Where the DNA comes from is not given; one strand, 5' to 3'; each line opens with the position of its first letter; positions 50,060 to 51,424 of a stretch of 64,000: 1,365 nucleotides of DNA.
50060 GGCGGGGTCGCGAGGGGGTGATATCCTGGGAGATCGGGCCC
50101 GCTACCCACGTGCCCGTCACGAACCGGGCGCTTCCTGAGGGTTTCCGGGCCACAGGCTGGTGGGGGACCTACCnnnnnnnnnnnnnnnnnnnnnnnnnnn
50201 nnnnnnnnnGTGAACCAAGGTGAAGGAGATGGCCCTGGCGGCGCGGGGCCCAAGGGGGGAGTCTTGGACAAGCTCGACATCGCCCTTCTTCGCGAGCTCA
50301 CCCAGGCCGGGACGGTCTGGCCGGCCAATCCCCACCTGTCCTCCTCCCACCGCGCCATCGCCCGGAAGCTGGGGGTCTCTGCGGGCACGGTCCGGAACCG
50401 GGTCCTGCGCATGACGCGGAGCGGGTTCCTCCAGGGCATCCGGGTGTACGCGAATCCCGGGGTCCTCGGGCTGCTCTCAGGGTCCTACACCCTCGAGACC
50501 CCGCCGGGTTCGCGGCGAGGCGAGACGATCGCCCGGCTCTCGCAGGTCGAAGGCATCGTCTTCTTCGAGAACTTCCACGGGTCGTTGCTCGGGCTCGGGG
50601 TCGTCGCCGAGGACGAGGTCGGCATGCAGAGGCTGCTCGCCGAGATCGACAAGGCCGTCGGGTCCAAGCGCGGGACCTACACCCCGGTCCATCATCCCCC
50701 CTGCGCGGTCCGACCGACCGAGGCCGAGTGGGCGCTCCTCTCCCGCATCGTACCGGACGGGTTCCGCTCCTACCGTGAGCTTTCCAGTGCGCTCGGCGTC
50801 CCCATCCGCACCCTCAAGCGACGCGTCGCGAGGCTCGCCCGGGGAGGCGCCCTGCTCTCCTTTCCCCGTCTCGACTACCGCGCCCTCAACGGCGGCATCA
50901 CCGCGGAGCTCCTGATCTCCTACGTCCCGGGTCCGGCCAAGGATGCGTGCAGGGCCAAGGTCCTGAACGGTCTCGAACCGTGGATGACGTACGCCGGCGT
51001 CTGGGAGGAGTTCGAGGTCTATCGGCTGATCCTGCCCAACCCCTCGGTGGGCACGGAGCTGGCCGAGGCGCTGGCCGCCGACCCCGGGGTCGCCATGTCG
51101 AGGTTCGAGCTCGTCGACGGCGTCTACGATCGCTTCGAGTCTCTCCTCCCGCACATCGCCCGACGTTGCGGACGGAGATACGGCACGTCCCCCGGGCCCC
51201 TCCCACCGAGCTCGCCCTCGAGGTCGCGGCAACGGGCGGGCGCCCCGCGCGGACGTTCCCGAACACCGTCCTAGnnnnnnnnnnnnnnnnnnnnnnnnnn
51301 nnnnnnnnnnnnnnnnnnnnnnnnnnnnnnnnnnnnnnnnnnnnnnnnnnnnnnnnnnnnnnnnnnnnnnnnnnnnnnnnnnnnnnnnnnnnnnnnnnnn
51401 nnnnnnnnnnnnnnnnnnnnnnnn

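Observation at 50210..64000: Locus of at least 14 kb: tandem-Lrp regulator followed by three co-oriented giant surface proteins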

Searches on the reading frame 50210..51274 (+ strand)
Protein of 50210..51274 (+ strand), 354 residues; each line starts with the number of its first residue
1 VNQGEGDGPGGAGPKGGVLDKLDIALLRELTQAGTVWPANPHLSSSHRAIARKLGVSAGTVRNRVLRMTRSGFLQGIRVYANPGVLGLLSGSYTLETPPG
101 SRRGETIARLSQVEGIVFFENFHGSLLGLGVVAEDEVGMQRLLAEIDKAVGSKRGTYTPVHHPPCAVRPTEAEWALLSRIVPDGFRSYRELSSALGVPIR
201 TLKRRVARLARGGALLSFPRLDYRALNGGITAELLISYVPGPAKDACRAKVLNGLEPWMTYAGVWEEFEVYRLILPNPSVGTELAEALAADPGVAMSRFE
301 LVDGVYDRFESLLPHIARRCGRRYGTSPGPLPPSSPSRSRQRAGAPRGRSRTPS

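Call 7: search_protein_families(library=pfam, proteins=[window:50210-51274:+], max_evalue=0.01)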
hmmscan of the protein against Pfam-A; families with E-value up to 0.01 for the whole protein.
window:50210-51274:+ (354 aa): 10 families
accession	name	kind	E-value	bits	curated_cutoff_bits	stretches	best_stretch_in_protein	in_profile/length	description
PF13412.12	HTH_24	-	2.4e-11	43.5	21.9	1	19-74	1-47/48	Winged helix-turn-helix DNA-binding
PF13404.12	HTH_AsnC-type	-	3.9e-10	39.8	27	2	19-68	1-41/42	AsnC-type helix-turn-helix domain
PF08281.18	Sigma70_r4_2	-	2.4e-07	30.7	25.7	1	46-67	28-49/54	Sigma-70, region 4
PF13384.12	HTH_23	-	3.3e-05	24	24.6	0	46-72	19-45/50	Homeodomain-like domain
PF08279.18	HTH_11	-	0.0001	22.6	25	0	49-87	20-53/55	HTH domain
PF12840.13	HTH_20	-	0.00099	19.5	27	0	186-215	19-48/51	Helix-turn-helix domain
PF18024.7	HTH_50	-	0.0015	18.6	27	0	46-66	25-45/50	Helix-turn-helix domain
PF13518.12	HTH_28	-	0.0016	18.9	25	0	184-214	12-41/52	Helix-turn-helix domain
PF13542.12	HTH_Tnp_ISL3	-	0.0055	16.6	27.4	0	45-67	27-49/51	Helix-turn-helix domain of transposase family ISL3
PF07848.18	PaaX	-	0.0085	16.7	24.8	0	50-79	29-58/70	PaaX-like protein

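Call 8: search_protein_families(library=ncbifam, proteins=[window:50210-51274:+], max_evalue=0.01)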
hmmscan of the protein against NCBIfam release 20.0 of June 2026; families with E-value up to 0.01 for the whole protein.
window:50210-51274:+ (354 aa): 6 families
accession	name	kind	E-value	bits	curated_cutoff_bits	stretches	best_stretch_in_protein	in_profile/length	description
NF041396.1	TranRegLrp_Halo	equivalog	1.3e-05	25.1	190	0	175-234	9-69/149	HTH-type transcriptional regulator Lrp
NF040947.1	trans_reg_LysM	equivalog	4.7e-05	23.2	180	0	46-75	19-48/136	HTH-type transcriptional regulator LysM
NF008384.0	PRK11179.1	equivalog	6.7e-05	22.7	227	1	46-88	25-67/153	transcriptional regulator AsnC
NF008370.0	PRK11169.1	equivalog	0.00086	19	233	1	19-87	12-71/164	leucine-responsive transcriptional regulator Lrp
NF040820.1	trans_reg_LrpA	equivalog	0.0082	16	250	0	48-88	22-62/141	HTH-type transcriptional regulator LrpA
TIGR02812.1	fadR_gamma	equivalog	0.0095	15.6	249.2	0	187-215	32-60/235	fatty acid metabolism transcriptional regulator FadR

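Call 69: search_solved_structures(query=window:50264-51271:+, max_evalue=1)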
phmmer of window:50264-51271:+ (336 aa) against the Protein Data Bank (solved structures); distinct sequences matched with E-value up to 1: 13.
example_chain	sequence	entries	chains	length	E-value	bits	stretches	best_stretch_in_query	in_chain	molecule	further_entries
2qz8_A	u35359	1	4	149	0.0022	20.6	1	31-99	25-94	Probable transcriptional regulatory protein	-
9w4v_A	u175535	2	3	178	0.0022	20.6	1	148-211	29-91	Uncharacterized HTH-type transcriptional regulator PH0140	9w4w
2w25_A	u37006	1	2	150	0.0024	20.5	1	31-100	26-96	PROBABLE TRANSCRIPTIONAL REGULATORY PROTEIN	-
2vbw_A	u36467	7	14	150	0.0027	20.3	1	31-99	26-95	TRANSCRIPTIONAL REGULATORY PROTEIN | PROBABLE TRANSCRIPTIONAL REGULATORY PROTEIN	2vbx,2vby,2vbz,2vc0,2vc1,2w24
7fby_A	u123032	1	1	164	0.0029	20.3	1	151-211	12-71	Transcriptional regulatory protein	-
2ivm_A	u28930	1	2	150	0.0035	20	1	31-99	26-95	TRANSCRIPTIONAL REGULATORY PROTEIN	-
2w29_A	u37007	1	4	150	0.0036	20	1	31-98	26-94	PROBABLE TRANSCRIPTIONAL REGULATORY PROTEIN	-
1i1g_A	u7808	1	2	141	0.012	18.2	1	30-81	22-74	TRANSCRIPTIONAL REGULATOR LRPA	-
2cg4_A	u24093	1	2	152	0.061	15.9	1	27-75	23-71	REGULATORY PROTEIN ASNC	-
8q90_A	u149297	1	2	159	0.14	14.7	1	154-223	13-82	AsnC family transcriptional regulator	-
9sgv_A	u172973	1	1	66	0.3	13.6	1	157-201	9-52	Ap3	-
2gqq_A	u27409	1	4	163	0.94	12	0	29-68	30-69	Leucine-responsive regulatory protein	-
2cyy_A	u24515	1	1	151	0.94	12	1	160-227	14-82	Putative HTH-type transcriptional regulator PH1519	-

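Call 75: find_related_loci(query=A4, collection=metagenome_contigs, flank=10000)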
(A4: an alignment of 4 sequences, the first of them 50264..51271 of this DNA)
Query A4 (336 aa) in metagenome_contigs; peptide patterns used: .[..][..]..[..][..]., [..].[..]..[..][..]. (x = any residue, [..] = any of these).
135 stretches matched a pattern; 2 encode a relative of the query (tblastn E <= 1e-3); 2 distinct loci.
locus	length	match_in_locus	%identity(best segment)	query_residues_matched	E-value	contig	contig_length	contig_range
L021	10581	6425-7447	46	1-336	6e-98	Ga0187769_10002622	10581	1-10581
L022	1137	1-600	45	104-305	1e-48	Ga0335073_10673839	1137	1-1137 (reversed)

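Call 89: find_homologous_proteins(query=A4, max_evalue=1e-10)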
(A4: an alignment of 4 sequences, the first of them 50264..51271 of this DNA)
Query A4 (4 sequences) (336 aa, profile of the alignment): 43 proteins with E <= 1e-10 among 8000 candidates.
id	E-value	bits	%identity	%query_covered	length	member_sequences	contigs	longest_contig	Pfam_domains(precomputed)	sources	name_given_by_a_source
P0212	7.8e-180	615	68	99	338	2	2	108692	PF13412.13,PF13404.13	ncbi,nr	ncbi:MAG: Lrp/AsnC family transcriptional regulator [Euryarchaeota archaeon]|nr:Lrp/AsnC family tran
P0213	1.6e-179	614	99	100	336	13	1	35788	PF13412.13,PF13404.13,PF08281.19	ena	-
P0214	8.3e-179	612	64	95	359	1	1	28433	PF13412.13,PF13404.13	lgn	-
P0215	5.4e-167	573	64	89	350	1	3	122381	PF13412.13,PF13404.13,PF08281.19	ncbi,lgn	-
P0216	7.7e-150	517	46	90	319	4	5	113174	PF12840.14,PF13412.13,PF08279.19,PF13384.13,PF13404.13,PF08281.19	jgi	-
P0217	2.1e-144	499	52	91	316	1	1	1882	PF22451.3,PF12840.14,PF13412.13,PF08279.19,PF13730.13,PF13518.13,PF13404.13,PF08281.19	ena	-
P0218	6.2e-130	451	49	90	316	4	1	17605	PF12840.14,PF13412.13,PF08279.19,PF13730.13,PF13384.13,PF02954.26,PF13404.13,PF08281.19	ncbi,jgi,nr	ncbi:MAG TPA: winged helix-turn-helix transcriptional regulator [Thermoplasmata archaeon]|nr:winged 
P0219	1.2e-127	444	53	91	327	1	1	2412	PF12840.14,PF13412.13,PF08279.19,PF13730.13,PF13384.13,PF13518.13,PF13404.13,PF08281.19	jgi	jgi:DNA-binding Lrp family transcriptional regulator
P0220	1.2e-125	437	51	90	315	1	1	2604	PF12840.14,PF13412.13,PF13730.13,PF13404.13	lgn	-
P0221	1.7e-125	437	46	97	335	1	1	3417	PF12840.14,PF13412.13,PF08279.19,PF13404.13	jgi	jgi:DNA-binding Lrp family transcriptional regulator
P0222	1.0e-124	434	52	89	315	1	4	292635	PF13412.13,PF13384.13,PF13518.13,PF08281.19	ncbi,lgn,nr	ncbi:MAG TPA: hypothetical protein VGV89_07865 [Thermoplasmata archaeon]|nr:hypothetical protein [Th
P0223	2.5e-123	430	48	99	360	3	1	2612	PF12840.14,PF13412.13,PF08281.19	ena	-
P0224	6.1e-123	428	48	90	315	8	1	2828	PF13613.13,PF12840.14,PF13412.13,PF08279.19,PF13730.13,PF13384.13,PF13518.13,PF13404.13,PF13545.13,PF08281.19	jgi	-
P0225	1.0e-121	424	49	90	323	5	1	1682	PF13412.13,PF08279.19,PF13404.13,PF08281.19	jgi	jgi:DNA-binding Lrp family transcriptional regulator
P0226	1.9e-121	423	48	90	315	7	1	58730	PF13412.13,PF08279.19,PF13730.13,PF13404.13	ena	-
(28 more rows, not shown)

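Call 90: find_encoding_contigs(protein=P0222, flank=10000, max_places=1)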
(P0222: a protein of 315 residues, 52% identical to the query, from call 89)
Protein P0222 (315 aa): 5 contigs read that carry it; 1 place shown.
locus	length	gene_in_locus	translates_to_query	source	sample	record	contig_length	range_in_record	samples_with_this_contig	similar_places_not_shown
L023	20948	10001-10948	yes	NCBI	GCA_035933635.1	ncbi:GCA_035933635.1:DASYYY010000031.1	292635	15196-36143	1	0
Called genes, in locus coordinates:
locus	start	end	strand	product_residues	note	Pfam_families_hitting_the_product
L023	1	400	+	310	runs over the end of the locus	PF03144:GTP_EFTU_D2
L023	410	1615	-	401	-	PF16450:Prot_ATP_ID_OB_C, PF13191:AAA_16 (faint), PF20720:nSTAND3 (faint), PF00004:AAA, PF07724:AAA_2 (faint), PF07728:AAA_5 (weak), PF17862:AAA_lid_3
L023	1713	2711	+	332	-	PF00288:GHMP_kinases_N (weak)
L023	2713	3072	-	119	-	-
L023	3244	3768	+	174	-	PF00252:Ribosomal_L16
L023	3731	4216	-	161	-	PF00582:Usp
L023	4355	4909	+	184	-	-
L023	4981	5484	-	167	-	PF00903:Glyoxalase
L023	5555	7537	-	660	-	PF00654:Voltage_CLC, PF00571:CBS (faint)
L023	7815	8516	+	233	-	PF00561:Abhydrolase_1, PF12697:Abhydrolase_6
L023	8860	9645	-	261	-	PF09534:Trp_oprn_chp (faint)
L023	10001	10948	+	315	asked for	PF13412:HTH_24 (faint), PF08281:Sigma70_r4_2 (faint), PF13384:HTH_23 (faint), PF13518:HTH_28 (faint)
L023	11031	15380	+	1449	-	PF13415:Beta-prop_FBX42, PF13418:Beta-prop_TYW4 (faint), PF24681:Kelch_KLHDC2_KLHL20_DRC7, PF24981:Beta-prop_ATRN-LZTR1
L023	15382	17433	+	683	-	PF13415:Beta-prop_FBX42 (weak), PF24681:Kelch_KLHDC2_KLHL20_DRC7, PF24981:Beta-prop_ATRN-LZTR1 (weak), PF13415:Beta-prop_FBX42, PF24681:Kelch_KLHDC2_KLHL20_DRC7, PF00801:PKD (weak), PF18911:PKD_4, PF00801:PKD (weak), +1 more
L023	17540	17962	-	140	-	PF08818:DUF1801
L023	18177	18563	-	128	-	-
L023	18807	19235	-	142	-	-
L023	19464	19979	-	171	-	-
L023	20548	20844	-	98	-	PF01934:HepT-like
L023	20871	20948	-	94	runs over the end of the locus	PF01909:NTP_transf_2, PF18765:Polbeta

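Call 91: find_encoding_contigs(protein=P0216, flank=10000, max_places=1)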
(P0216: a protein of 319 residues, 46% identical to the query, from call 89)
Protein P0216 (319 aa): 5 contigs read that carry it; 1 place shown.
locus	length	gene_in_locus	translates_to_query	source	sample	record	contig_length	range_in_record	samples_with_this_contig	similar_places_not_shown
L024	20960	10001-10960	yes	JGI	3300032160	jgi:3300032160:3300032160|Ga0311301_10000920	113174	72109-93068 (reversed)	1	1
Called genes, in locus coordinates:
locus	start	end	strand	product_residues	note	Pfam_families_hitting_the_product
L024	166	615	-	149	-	PF02566:OsmC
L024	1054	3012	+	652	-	-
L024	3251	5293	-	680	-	PF24681:Kelch_KLHDC2_KLHL20_DRC7, PF24981:Beta-prop_ATRN-LZTR1 (faint), PF13415:Beta-prop_FBX42 (weak), PF24681:Kelch_KLHDC2_KLHL20_DRC7 (weak), PF00801:PKD, PF18911:PKD_4, PF00801:PKD, PF18911:PKD_4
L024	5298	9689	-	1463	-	PF13415:Beta-prop_FBX42, PF24681:Kelch_KLHDC2_KLHL20_DRC7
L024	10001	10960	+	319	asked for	PF13404:HTH_AsnC-type (weak), PF13412:HTH_24 (faint), PF08279:HTH_11 (faint), PF12840:HTH_20 (faint), PF08281:Sigma70_r4_2 (faint), PF13384:HTH_23 (faint)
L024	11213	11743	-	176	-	PF08433:KTI12 (weak), PF13238:AAA_18, PF13671:AAA_33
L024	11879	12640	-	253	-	PF00352:TBP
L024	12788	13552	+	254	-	-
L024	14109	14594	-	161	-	-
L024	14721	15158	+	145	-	-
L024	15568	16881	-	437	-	-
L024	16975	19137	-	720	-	PF09852:DUF2079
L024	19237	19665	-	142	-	-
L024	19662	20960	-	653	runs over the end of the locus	PF00535:Glycos_transf_2, PF13641:Glyco_tranf_2_3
